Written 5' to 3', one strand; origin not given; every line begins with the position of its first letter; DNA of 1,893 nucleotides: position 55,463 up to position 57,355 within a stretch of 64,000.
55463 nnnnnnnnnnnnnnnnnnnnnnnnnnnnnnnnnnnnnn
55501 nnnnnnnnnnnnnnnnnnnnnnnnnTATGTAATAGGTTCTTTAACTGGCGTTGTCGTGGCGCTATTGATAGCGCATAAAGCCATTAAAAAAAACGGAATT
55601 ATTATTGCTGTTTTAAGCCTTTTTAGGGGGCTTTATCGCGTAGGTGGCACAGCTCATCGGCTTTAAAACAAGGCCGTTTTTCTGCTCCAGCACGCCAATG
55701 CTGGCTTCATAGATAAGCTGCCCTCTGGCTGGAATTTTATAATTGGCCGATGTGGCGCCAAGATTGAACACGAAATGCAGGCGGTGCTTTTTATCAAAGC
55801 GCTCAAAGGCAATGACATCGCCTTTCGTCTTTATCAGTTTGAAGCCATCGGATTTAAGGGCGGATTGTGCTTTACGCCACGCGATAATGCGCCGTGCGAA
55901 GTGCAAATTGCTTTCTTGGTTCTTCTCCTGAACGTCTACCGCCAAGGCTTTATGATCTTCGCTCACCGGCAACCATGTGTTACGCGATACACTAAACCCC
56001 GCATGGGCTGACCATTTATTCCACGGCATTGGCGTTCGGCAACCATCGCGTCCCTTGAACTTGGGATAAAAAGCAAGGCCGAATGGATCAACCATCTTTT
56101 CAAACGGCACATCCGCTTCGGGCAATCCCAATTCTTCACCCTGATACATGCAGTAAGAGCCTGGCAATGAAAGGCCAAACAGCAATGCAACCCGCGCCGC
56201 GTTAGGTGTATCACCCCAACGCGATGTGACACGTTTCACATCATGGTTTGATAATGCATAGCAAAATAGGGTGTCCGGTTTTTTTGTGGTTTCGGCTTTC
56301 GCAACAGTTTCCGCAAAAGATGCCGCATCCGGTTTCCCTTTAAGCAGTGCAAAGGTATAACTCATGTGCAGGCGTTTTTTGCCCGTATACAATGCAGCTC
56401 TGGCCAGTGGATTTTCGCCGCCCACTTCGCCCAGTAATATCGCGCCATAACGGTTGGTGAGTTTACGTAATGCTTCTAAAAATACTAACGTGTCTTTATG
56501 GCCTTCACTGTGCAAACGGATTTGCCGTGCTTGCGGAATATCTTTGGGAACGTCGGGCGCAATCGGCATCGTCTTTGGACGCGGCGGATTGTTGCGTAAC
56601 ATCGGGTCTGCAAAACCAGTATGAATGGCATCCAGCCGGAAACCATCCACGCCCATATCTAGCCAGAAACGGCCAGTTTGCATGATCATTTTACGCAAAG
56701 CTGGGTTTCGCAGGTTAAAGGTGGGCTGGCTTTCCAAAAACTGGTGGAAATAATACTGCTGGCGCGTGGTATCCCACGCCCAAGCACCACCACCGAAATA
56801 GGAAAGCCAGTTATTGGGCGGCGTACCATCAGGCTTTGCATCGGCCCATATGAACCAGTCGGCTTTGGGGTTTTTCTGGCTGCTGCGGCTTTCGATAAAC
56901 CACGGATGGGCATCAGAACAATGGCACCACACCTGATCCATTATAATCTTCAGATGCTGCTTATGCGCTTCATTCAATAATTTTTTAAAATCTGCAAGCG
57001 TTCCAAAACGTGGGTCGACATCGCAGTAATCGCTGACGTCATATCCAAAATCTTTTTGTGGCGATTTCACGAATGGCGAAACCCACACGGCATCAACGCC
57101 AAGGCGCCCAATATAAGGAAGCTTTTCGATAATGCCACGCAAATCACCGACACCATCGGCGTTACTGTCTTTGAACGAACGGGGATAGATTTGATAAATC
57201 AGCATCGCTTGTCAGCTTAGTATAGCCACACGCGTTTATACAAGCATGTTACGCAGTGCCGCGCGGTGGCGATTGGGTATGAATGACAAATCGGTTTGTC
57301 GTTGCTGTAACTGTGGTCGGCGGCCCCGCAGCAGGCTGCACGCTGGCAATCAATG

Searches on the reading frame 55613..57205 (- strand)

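Call 62: search_protein_families(library=ncbifam, proteins=[window:55613-57205:-], max_evalue=0.00001)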
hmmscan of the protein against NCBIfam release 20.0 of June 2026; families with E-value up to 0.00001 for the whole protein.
window:55613-57205:- (530 aa): 29 families (the best 25 are shown)
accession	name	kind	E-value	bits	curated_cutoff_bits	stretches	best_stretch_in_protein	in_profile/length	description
NF051899.1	BetGalacBglAAgro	equivalog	4.9e-191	635.8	900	1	2-499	7-509/537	beta-galactosidase BglA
TIGR02403.1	trehalose_treC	equivalog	1.7e-98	330.7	799.05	2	2-196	6-197/544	alpha,alpha-phosphotrehalase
TIGR02456.1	treS_nterm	equivalog_domain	1.4e-83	281.2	678.35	2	2-196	7-201/539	maltose alpha-D-glucosyltransferase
NF008183.0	PRK10933.1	subfamily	1.7e-83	281.2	535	2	2-195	12-203/551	alpha,alpha-phosphotrehalase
NF041090.1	Cyc-maltodext_AglB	equivalog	1.7e-38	132.7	540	1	20-194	62-208/470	cyclomaltodextrinase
NF008051.0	PRK10785.1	equivalog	2.2e-35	121.9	568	1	20-196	176-339/607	maltodextrin glucosidase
NF041321.1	Alpha-amyl_MalA_Halo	equivalog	1.1e-28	100.1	875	1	2-126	261-385/666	alpha-amylase MalA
NF011083.0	PRK14510.1-2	equivalog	1.3e-17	62.6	1322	1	20-195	220-384/1186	bifunctional glycogen debranching protein GlgX/4-alpha-glucanotransferase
TIGR02402.1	trehalose_TreZ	equivalog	8.4e-17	60.6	538.8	1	20-95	109-185/545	malto-oligosyltrehalose trehalohydrolase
NF007051.0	PRK09505.1-1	equivalog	6.8e-14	50.8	864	1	20-137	236-367/686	alpha-amylase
TIGR02401.1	trehalose_TreY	equivalog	1e-12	47.1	498.65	1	27-99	20-93/838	malto-oligosyltrehalose synthase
NF007058.0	PRK09505.2-3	equivalog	6.9e-12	44.3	897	1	20-97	247-338/742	alpha-amylase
NF008967.0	PRK12313.1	equivalog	8.1e-12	44.3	577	1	2-97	149-246/633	1,4-alpha-glucan branching protein GlgB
NF003811.1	PRK05402.1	equivalog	3.6e-11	42.3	741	1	2-100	142-242/619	1,4-alpha-glucan branching protein GlgB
NF006970.0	PRK09441.1-3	equivalog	1.1e-10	40.8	516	1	25-195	60-232/466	alpha-amylase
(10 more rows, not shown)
